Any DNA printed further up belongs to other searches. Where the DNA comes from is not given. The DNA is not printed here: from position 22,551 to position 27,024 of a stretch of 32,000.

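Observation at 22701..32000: Five-gene helicase / DUF3800 / DUF1156 methylase / DUF499 ATPase / TIGR02391 operon: candidate uncharacterised methylation-associated anti-phage system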

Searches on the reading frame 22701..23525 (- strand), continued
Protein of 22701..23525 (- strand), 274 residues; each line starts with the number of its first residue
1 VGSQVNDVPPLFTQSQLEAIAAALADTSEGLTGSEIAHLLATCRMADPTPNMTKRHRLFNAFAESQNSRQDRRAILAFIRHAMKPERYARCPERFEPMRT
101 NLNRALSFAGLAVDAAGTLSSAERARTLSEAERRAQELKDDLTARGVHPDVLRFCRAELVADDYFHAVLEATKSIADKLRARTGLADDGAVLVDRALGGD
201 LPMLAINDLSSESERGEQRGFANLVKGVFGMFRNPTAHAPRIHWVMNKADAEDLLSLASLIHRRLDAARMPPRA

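Call 72: search_protein_families(library=padloc, proteins=[L096:4139-5998:+, L098:5234-5992:+], max_evalue=0.001)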
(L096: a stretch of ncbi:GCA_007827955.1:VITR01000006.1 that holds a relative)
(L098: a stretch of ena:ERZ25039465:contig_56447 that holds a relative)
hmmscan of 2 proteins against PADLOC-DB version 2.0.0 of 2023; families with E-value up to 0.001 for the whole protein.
L096:4139-5998:+ (619 aa): 0 families

L098:5234-5992:+ (252 aa): 2 families
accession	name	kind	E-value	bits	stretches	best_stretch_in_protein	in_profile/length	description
PDLC02347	AbiJ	-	3e-05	21.9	1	110-215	146-252/281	AbiJ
PDLC04240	PDC-M01A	-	0.00033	17.3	1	18-78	71-133/639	-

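Call 74: fold_search(model_id=the predicted structure, library=pdb)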
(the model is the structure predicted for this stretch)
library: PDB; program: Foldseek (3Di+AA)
matches with E <= 10: 138; with E <= 0.001: 0
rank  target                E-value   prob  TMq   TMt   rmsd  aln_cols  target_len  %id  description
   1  9lfq_E                3.8e-01  0.08  0.14  0.12  21.0       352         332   11  Complex crystal structure of transaldolase AprG with GlcNAc from Streptoalloteichus tenebrarius (released 2025-09-24)
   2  9ims_B                7.8e-01  0.05  0.12  0.12  22.2       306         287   11  Crystal structure of C45 isoprenyl diphosphate synthase Rv0562 variant D98R/D223R from Mycobacterium tuberculosis (released 2025-07-09)
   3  4mx2_D                8.6e-01  0.04  0.13  0.09  24.1       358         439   12  Crystal Structure of adenylosuccinate lyase from Leishmania donovani (released 2014-04-16)
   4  6ek4_D                9.4e-01  0.06  0.14  0.12  29.1       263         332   13  PaxB from Photorhabdus luminescens (released 2018-05-16)
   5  4mx2_F                9.9e-01  0.05  0.13  0.10  23.8       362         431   10  Crystal Structure of adenylosuccinate lyase from Leishmania donovani (released 2014-04-16)
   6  9bpl_B                1.1e+00  0.06  0.16  0.12  22.9       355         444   10  Crystal structure of Adenylosuccinate Lyase from Leishmania major (released 2025-10-08)
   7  8e73_2M               1.2e+00  0.05  0.14  0.09  21.1       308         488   12  Vigna radiata supercomplex I+III2 (full bridge) (released 2023-01-11)
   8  2wj8_R                1.3e+00  0.07  0.18  0.14  20.5       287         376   12  Respiratory Syncitial Virus RiboNucleoProtein (released 2009-12-08)
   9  4mx2_H                1.3e+00  0.03  0.12  0.09  24.4       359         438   11  Crystal Structure of adenylosuccinate lyase from Leishmania donovani (released 2014-04-16)
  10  8rsq                  1.5e+00  0.12  0.17  0.13  15.3       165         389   15  Crystal structure of marine actinobacteria clade rhodopsin (MAR) - human GTPase Arf1 (L8K,Q71L) chimera; Ground state (released 2025-04-02)
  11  2wj8_J                1.5e+00  0.06  0.18  0.14  20.5       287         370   12  Respiratory Syncitial Virus RiboNucleoProtein (released 2009-12-08)
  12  3lmd                  1.7e+00  0.03  0.12  0.11  22.1       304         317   13  Crystal structure of geranylgeranyl pyrophosphate synthase from corynebacterium glutamicum atcc 13032 (released 2010-02-16)
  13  2wj8_O                1.8e+00  0.06  0.18  0.14  20.5       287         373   12  Respiratory Syncitial Virus RiboNucleoProtein (released 2009-12-08)
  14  2wj8_A                1.8e+00  0.06  0.18  0.14  20.5       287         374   12  Respiratory Syncitial Virus RiboNucleoProtein (released 2009-12-08)
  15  2wj8_B                1.8e+00  0.06  0.18  0.14  20.5       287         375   12  Respiratory Syncitial Virus RiboNucleoProtein (released 2009-12-08)
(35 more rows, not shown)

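Call 86: search_protein_families(library=phrogs, proteins=[window:22701-23525:-], max_evalue=0.001)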
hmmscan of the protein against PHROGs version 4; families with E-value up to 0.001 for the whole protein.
window:22701-23525:- (274 aa): 1 family
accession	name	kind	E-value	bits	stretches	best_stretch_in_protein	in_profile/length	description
phrog_6297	-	unknown function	1.6e-47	162.9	1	16-267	8-260/268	-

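Call 87: search_dna_similar(query=window:22701-23525:-, collection=plasmids, mode=protein, max_rows=25, rows=spread)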
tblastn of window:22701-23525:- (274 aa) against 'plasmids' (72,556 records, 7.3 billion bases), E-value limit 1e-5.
Records with a match: 124; places in all: 133; records where one place covers at least 80% of the query: 93.
Best place of each record, by identity: 60-80% 34; <60% 90.
By first word of the organism name: Klebsiella 23; Agrobacterium 15; Acinetobacter 12; Cupriavidus 6; Raoultella 6; Rhodococcus 6; Sinorhizobium 5; Mycobacteroides 5; Leptospira 5; Roseibium 3; and 26 more.
By predicted mobility (MOB-suite, as given by PLSDB): conjugative 57; non-mobilizable 43; mobilizable 24.
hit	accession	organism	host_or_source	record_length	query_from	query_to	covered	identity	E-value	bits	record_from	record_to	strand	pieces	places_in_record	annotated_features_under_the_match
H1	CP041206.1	Rhizobium sp. NIBRBAC000502774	Genome assembly,Coal mine soil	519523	12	273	96%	74.0%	2e-119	382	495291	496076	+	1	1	TIGR02391 family protein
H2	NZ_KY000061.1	Agrobacterium radiobacter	-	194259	12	273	96%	73.3%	1e-117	377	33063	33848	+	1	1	TIGR02391 family protein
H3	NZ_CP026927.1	Agrobacterium tumefaciens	Medicago sativa,from a crown gall tumor ...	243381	12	273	96%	73.3%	1e-117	377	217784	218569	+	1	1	TIGR02391 family protein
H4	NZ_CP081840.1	Agrobacterium vitis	Vitis,Cell culture,South Africa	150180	11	273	96%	69.2%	6e-109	352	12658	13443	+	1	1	TIGR02391 family protein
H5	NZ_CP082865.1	Cupriavidus pauculus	-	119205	12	273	96%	67.6%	7e-102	332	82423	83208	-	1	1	TIGR02391 family protein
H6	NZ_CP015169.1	Acetobacter ascendens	single cell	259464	12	274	96%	66.9%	9e-111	358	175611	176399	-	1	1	TIGR02391 family protein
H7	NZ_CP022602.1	Ochrobactrum quorumnocens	cell culture,rhizosphere of potato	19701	87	274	69%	68.1%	7e-70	240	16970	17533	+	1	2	TIGR02391 family protein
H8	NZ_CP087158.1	Roseibium aggregatum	cell culture,seawater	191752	97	273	65%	71.2%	3e-73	250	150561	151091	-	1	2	TIGR02391 family protein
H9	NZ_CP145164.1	Raoultella ornithinolytica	-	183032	10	269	95%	47.7%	4e-67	233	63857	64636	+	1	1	TIGR02391 family protein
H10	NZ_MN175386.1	Klebsiella pneumoniae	-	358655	10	269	95%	47.7%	4e-67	233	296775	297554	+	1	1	TIGR02391 family protein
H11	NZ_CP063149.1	Klebsiella pneumoniae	Homo sapiens,blood culture from maile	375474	10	269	95%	47.7%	4e-67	233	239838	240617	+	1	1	TIGR02391 family protein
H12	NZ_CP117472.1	Sphingobium sp. YC-XJ3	whole organism,Contaminated soil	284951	11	199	69%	65.1%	1e-70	242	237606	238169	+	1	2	TIGR02391 family protein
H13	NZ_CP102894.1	Klebsiella quasipneumoniae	animal,mixed culture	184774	10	269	95%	46.9%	5e-66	229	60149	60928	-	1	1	TIGR02391 family protein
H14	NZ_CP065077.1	Salmonella enterica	Homo sapiens,cell culture,stool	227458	10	269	95%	46.9%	5e-66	229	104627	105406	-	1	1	TIGR02391 family protein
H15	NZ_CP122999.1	Mycolicibacterium aubagnense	wall sediment of Poderosa mine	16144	6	268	96%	45.7%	1e-63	222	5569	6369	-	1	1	TIGR02391 family protein | recombinase family protein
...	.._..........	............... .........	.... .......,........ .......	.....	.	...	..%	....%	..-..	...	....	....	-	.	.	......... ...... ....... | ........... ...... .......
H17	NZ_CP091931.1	Leptospira noguchii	Bos taurus,Cell culture,urine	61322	11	266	93%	44.5%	3e-66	230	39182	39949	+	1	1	TIGR02391 family protein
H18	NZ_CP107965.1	Kitasatospora sp. NBC_00374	-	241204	19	272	93%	44.4%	3e-53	192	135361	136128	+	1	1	TIGR02391 family protein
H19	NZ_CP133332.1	Rhodococcus sp. DN22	whole organism,soil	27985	12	268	94%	40.3%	2e-45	170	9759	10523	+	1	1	TIGR02391 family protein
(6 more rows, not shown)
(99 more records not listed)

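Call 88: get_annotated_region(hit=H10, flank=4000)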
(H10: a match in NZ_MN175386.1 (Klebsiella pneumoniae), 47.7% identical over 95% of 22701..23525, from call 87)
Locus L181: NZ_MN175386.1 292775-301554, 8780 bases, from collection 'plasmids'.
description: Klebsiella pneumoniae strain KP-13-14 plasmid pKP-13-14-NDM-9, complete sequence
organism: Klebsiella pneumoniae (NCBI taxid 573)
taxonomy: Bacteria; Pseudomonadota; Gammaproteobacteria; Enterobacterales; Enterobacteriaceae; Klebsiella; Klebsiella pneumoniae
host: -; source: -; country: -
typing (MOB-suite, as given by PLSDB): conjugative; replicon IncQ1,IncU; relaxase MOBH; mating-pair formation MPF_F
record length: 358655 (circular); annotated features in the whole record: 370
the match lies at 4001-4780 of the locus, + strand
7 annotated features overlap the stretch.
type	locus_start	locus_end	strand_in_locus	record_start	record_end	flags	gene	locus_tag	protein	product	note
CDS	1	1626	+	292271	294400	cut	-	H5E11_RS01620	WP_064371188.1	hypothetical protein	-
CDS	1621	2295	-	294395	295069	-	-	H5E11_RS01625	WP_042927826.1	hypothetical protein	-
CDS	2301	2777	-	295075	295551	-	-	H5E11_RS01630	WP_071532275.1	hypothetical protein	-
CDS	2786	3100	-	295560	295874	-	-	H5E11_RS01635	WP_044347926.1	hypothetical protein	-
CDS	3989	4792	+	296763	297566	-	-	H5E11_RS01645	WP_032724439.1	TIGR02391 family protein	-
CDS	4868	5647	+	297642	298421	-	-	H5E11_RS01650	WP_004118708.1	Hachiman antiphage defense system protein HamA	-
CDS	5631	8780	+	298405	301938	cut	-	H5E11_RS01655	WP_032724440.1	DEAD/DEAH box helicase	-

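Call 89: get_annotated_region(hit=H2, flank=4000)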
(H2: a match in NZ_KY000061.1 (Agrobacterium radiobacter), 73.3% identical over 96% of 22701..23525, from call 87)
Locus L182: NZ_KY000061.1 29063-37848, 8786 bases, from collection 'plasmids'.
description: Agrobacterium radiobacter strain CFBP2413 plasmid pTi_CFBP2413, complete sequence
organism: Agrobacterium radiobacter (NCBI taxid 362)
taxonomy: Bacteria; Pseudomonadota; Alphaproteobacteria; Hyphomicrobiales; Rhizobiaceae; Agrobacterium; Agrobacterium radiobacter
host: -; source: -; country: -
typing (MOB-suite, as given by PLSDB): conjugative; replicon rep_cluster_352; relaxase MOBP,MOBQ; mating-pair formation MPF_T
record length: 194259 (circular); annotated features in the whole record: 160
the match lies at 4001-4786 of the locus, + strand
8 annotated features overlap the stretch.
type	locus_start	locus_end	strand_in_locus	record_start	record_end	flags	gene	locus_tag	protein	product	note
CDS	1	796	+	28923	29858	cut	-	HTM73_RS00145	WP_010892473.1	nucleotidyl transferase AbiEii/AbiGii toxin family protein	-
CDS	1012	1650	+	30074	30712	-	-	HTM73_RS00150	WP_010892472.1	hypothetical protein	-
CDS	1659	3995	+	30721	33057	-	-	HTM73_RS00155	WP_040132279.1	type I restriction endonuclease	GO:0006304 - DNA modification [Evidence IEA]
CDS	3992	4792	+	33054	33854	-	-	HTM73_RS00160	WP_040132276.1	TIGR02391 family protein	-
CDS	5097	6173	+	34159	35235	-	-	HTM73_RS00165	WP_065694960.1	ABC-three component system protein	-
CDS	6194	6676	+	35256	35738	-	-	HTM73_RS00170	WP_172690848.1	three component ABC system middle component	-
CDS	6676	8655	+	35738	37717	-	-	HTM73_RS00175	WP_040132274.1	DUF3732 domain-containing protein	-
CDS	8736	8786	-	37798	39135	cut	-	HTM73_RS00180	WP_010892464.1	hypothetical protein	-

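Call 97: search_protein_families(library=padloc, proteins=[L181:3428-3886:+, L181:3989-4792:+, L182:1659-3995:+, L093:5353-5946:+], max_evalue=0.001)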
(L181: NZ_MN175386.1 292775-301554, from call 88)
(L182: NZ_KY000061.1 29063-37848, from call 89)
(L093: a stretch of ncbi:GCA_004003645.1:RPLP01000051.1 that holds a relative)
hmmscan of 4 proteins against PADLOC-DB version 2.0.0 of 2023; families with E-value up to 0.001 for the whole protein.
L181:3428-3886:+ (152 aa): 1 family
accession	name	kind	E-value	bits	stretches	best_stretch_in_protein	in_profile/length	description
PDLC03986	PD-Lambda-3_A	-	2e-78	259.8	1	21-152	1-132/159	-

L181:3989-4792:+ (267 aa): 3 families
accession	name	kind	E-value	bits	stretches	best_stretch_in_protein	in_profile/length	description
PDLC03987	PD-Lambda-3_B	-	4.9e-179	591.4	1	1-266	1-266/270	-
PDLC03988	PD-Lambda-3_B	-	6.2e-148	488.1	1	1-218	1-218/222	-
PDLC02412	Aga_HEPN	-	5.6e-15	53.2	1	141-255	253-368/382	Class II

L182:1659-3995:+ (778 aa): 1 family
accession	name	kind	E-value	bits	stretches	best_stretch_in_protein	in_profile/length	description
PDLC03317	MTase_II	-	3.8e-05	20.2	1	59-126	44-110/831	Type II methyltransferase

L093:5353-5946:+ (197 aa): 9 families
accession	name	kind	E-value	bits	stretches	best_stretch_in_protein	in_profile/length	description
PDLC04839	PDC-S04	-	5.7e-21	73.1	1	31-194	29-197/205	-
PDLC04838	PDC-S04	-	2.8e-16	57.9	1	34-162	37-172/209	-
PDLC03963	SoFic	-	4.9e-09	34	1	37-145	90-206/361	-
PDLC04836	PDC-S04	-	3e-07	27.9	1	57-145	87-181/244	-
PDLC04840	PDC-S04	-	5.7e-07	27.5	1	54-184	69-200/227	-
PDLC04841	PDC-S04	-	2.1e-06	25.6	1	62-164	143-241/292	-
PDLC04842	PDC-S04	-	5.9e-06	24.1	1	61-152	44-131/202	-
PDLC04837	PDC-S04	-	9.2e-06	23.1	1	58-145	84-177/234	-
PDLC04966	PDC-S24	-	4.9e-05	20.4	1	55-151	228-337/497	-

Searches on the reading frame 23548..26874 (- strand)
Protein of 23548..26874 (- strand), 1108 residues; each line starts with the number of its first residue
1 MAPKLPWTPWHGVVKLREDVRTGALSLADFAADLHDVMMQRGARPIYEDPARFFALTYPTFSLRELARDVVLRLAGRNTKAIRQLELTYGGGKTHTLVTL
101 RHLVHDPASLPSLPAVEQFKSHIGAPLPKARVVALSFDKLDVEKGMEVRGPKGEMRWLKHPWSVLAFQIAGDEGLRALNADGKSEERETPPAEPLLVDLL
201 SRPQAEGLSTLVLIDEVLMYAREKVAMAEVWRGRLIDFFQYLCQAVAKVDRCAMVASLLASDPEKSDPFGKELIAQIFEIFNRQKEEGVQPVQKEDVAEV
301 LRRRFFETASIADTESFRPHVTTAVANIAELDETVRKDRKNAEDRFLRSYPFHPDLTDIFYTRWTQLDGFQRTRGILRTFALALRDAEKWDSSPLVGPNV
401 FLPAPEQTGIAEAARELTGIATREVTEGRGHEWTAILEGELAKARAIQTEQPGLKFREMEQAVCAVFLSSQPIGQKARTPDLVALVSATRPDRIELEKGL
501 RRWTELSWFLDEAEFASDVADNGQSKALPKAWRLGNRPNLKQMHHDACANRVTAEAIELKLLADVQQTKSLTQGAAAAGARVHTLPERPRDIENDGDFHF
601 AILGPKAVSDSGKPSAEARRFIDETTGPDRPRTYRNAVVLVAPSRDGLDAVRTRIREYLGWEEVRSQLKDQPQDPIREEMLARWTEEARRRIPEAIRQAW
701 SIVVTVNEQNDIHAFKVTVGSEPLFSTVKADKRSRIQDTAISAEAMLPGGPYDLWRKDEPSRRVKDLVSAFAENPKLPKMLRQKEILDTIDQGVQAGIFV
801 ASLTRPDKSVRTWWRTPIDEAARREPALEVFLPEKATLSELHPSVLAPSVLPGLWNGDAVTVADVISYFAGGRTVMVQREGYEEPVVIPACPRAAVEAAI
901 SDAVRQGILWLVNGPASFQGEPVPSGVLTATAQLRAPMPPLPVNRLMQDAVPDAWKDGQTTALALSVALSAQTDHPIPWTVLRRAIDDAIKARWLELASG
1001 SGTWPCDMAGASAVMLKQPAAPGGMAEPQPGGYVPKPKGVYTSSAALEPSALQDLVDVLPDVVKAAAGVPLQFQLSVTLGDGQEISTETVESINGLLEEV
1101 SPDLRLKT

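Call 10: search_protein_families(library=pfam, proteins=[window:23548-26874:-], max_evalue=0.01)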
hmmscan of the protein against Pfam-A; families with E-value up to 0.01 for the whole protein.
window:23548-26874:- (1108 aa): 1 family
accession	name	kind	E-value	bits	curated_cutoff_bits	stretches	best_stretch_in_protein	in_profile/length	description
PF04465.17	DUF499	-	3.5e-21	75.2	23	1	183-380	69-263/1024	Protein of unknown function (DUF499)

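Call 11: search_protein_families(library=padloc, proteins=[window:23548-26874:-], max_evalue=0.01)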
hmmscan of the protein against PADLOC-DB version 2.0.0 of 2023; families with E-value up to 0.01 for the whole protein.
window:23548-26874:- (1108 aa): 2 families
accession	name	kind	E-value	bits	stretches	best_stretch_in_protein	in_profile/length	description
PDLC00662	HmaC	-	1.1e-71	240.4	1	8-799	4-773/941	AAA+ ATPase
PDLC02192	DUF499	-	1.6e-13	47.4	2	49-107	34-92/1022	-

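Call 12: search_protein_families(library=ncbifam, proteins=[window:23548-26874:-], max_evalue=0.01)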
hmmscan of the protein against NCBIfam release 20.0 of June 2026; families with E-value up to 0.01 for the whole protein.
window:23548-26874:- (1108 aa): 1 family
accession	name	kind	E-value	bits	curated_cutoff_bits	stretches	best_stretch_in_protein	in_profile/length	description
NF042962.1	DUF499_antiphage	equivalog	1.9e-24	85.7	1200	1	49-708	34-628/1025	anti-phage-associated DUF499 domain-containing protein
